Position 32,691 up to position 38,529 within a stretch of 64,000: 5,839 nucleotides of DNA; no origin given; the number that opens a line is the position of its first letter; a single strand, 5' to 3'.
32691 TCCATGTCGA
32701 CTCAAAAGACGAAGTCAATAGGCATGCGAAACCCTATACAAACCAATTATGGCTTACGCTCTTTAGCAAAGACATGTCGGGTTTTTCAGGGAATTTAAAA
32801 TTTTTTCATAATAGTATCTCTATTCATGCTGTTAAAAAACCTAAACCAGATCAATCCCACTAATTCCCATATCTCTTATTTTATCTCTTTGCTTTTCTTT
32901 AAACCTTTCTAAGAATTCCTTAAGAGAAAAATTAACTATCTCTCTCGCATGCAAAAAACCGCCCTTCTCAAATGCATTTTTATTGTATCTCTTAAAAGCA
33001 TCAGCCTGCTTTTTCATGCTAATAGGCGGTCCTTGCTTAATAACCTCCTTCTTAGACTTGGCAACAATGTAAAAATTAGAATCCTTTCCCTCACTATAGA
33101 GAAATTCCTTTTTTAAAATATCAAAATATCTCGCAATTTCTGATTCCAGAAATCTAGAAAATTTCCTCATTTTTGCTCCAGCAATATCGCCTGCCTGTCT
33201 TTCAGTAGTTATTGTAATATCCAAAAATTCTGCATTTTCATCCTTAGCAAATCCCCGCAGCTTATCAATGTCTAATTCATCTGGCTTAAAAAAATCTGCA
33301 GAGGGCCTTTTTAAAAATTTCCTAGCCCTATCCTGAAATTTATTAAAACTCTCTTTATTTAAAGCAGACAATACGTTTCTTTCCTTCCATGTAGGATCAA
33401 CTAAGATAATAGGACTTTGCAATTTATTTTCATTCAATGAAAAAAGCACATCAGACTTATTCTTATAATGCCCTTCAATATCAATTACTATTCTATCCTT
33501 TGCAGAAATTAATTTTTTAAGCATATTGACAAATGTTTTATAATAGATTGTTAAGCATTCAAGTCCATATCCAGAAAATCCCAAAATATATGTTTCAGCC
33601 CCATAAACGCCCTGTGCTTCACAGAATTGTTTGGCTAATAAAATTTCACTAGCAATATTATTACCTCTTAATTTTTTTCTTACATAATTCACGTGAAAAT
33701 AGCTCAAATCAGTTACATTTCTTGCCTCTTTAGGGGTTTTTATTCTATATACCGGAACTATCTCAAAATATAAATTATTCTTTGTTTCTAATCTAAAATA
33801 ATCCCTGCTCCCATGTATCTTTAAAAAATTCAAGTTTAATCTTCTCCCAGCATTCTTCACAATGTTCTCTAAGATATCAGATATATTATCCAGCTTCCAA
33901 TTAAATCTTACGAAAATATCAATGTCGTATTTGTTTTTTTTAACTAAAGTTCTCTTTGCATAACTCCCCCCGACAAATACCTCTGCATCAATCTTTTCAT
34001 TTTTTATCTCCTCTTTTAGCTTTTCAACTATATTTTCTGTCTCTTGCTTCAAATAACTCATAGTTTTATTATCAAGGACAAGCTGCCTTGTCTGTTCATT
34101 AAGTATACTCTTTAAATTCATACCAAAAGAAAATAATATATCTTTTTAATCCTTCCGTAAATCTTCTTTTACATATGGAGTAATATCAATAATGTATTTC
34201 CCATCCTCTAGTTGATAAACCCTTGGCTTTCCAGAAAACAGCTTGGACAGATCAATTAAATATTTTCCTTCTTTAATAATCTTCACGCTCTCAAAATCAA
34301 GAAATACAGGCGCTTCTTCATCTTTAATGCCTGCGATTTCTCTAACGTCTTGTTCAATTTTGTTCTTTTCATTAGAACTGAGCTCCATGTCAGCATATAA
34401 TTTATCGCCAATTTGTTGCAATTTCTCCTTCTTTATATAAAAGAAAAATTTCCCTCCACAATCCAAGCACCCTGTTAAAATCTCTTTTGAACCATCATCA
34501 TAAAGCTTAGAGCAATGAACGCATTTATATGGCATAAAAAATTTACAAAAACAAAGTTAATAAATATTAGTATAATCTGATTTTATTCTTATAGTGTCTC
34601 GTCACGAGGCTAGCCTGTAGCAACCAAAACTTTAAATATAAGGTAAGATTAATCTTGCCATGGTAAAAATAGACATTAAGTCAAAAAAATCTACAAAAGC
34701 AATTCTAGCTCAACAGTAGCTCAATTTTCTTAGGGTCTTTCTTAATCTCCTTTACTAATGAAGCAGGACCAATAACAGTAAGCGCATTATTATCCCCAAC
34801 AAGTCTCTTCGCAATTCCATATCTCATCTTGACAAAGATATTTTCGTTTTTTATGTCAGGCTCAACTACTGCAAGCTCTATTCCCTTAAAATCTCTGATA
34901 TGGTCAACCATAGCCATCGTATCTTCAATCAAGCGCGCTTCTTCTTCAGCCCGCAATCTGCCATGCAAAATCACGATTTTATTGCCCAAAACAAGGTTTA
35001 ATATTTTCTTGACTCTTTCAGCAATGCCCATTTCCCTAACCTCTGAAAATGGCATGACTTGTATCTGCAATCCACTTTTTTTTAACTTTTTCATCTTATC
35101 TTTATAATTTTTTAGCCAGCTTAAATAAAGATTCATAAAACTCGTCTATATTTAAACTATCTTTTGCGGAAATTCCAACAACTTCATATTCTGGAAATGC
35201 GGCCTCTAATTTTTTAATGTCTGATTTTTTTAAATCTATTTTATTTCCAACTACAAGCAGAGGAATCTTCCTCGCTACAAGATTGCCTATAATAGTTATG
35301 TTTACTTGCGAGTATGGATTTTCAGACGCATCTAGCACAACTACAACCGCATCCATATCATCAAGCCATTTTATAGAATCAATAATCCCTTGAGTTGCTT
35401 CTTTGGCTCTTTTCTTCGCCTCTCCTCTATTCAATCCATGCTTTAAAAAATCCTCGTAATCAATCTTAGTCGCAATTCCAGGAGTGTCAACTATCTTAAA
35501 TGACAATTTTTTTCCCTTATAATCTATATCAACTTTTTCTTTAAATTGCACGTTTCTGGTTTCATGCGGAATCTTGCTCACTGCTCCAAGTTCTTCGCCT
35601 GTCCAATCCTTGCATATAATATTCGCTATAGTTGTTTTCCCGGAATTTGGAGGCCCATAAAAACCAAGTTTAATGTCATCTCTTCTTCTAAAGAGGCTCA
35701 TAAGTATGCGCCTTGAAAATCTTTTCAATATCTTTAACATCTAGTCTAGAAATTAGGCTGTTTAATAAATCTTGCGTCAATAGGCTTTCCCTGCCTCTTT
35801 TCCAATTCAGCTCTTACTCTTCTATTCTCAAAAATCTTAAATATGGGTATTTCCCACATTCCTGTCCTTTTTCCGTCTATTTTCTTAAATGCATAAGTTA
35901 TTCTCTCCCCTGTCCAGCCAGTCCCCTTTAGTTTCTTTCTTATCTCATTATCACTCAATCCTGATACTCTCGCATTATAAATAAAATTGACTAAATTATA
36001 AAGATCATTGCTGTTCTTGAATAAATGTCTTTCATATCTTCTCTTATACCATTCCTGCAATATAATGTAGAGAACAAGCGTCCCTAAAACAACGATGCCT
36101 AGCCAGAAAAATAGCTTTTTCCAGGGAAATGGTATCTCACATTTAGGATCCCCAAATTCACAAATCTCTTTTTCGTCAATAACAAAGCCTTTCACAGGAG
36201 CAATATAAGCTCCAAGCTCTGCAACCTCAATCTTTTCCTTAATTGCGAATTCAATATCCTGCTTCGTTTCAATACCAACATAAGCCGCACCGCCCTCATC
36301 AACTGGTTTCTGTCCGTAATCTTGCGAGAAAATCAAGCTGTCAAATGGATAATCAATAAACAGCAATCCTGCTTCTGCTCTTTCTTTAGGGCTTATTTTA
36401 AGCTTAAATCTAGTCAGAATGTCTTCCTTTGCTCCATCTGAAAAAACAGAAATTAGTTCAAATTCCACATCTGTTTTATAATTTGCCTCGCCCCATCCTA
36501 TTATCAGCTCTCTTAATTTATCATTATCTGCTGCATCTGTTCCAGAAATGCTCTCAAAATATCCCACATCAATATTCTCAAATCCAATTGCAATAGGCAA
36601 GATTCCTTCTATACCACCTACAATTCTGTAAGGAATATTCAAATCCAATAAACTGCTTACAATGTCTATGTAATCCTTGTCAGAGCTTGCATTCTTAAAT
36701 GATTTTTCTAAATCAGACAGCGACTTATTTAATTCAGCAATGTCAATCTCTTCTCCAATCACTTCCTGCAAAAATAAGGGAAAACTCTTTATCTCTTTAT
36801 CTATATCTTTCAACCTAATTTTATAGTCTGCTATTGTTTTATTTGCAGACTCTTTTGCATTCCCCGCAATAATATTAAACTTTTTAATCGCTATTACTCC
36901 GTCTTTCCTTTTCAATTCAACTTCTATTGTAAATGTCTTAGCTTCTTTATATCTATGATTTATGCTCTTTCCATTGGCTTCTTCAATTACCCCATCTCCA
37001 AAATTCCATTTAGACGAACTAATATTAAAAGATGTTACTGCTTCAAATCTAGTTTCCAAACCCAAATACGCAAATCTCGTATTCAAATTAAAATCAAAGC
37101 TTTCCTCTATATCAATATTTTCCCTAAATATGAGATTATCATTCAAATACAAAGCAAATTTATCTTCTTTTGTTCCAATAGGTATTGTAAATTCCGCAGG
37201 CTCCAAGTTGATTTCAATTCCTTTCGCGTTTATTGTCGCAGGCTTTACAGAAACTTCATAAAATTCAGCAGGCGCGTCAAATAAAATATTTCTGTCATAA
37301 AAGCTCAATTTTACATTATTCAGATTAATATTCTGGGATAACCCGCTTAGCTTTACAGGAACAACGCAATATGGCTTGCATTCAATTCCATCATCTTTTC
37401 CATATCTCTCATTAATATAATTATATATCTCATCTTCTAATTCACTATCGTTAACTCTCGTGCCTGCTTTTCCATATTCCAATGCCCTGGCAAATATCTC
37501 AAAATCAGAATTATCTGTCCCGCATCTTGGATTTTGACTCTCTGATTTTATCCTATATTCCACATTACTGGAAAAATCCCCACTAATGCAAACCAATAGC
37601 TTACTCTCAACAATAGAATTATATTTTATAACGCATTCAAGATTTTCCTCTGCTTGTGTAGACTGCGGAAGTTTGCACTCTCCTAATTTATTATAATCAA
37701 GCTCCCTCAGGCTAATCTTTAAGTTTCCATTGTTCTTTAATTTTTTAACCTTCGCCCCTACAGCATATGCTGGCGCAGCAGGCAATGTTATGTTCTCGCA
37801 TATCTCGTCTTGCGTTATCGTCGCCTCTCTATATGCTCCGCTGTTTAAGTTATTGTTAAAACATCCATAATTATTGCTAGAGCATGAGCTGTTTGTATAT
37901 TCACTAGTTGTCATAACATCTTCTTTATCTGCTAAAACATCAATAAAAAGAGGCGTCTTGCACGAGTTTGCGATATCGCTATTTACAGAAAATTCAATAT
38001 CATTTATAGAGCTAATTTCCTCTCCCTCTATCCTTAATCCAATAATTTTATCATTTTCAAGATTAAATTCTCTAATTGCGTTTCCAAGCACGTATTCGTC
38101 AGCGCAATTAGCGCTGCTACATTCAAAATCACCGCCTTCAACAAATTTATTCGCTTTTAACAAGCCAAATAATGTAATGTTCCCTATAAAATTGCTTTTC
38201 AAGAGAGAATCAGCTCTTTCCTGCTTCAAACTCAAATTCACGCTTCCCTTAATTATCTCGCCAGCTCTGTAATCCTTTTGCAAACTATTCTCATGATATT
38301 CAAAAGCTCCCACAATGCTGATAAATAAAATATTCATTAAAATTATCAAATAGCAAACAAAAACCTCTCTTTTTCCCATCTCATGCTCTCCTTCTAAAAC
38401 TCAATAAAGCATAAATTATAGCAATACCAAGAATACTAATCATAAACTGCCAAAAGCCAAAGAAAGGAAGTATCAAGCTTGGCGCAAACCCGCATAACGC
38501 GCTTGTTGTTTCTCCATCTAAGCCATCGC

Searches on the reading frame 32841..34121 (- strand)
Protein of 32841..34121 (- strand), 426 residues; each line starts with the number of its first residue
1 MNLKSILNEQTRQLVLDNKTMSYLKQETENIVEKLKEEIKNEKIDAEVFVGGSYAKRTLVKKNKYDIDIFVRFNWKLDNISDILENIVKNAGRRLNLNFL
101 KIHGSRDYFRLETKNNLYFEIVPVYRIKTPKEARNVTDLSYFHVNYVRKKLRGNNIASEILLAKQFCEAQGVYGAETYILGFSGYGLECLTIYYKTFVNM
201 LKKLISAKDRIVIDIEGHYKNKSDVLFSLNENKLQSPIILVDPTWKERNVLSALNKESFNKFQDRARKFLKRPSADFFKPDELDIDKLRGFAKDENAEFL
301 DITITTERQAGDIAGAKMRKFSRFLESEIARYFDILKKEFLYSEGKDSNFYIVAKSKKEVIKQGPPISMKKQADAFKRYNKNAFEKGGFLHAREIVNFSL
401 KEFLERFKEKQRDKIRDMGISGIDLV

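Call 10: search_protein_families(library=pfam, proteins=[window:32841-34121:-], max_evalue=1)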
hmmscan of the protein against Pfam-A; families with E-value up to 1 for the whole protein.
window:32841-34121:- (426 aa): 8 families
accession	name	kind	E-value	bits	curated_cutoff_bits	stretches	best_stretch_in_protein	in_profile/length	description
PF09249.16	tRNA_NucTransf2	-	4.1e-29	101.5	27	1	159-279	2-113/113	tRNA nucleotidyltransferase, second domain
PF18144.7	SMODS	-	2e-09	38.3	26.5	1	1-128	1-134/164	Second Messenger Oligonucleotide or Dinucleotide Synthetase domain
PF01909.29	NTP_transf_2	-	3.2e-06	27.9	21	1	33-89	2-59/93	Nucleotidyltransferase domain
PF11494.13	Ta0938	-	0.0039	18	27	1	26-74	32-81/92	Ta0938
PF18765.7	Polbeta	-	0.0062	17.1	26.9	1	33-101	1-70/93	Polymerase beta, Nucleotidyltransferase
PF21667.2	Nop5_N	-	0.0091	16.5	27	1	19-68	39-87/117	Nop5, N-terminal domain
PF10143.14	PhosphMutase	-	0.09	13.1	21.5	0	9-60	68-116/170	2,3-bisphosphoglycerate-independent phosphoglycerate mutase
PF09957.15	VapB_antitoxin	-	0.17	12.2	23.4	1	383-410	15-42/47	Bacterial antitoxin of type II TA system, VapB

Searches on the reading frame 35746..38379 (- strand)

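Call 75: search_protein_families(library=pfam, proteins=[window:35746-38379:-], max_evalue=0.001)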
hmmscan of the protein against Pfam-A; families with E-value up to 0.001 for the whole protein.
window:35746-38379:- (877 aa): 2 families
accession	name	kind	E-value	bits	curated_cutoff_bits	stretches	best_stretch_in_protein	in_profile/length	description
PF00801.26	PKD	-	5.9e-05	23.4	23.5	1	436-493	10-69/80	PKD domain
PF18911.6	PKD_4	-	0.0001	22.7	27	1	451-495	32-74/85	PKD domain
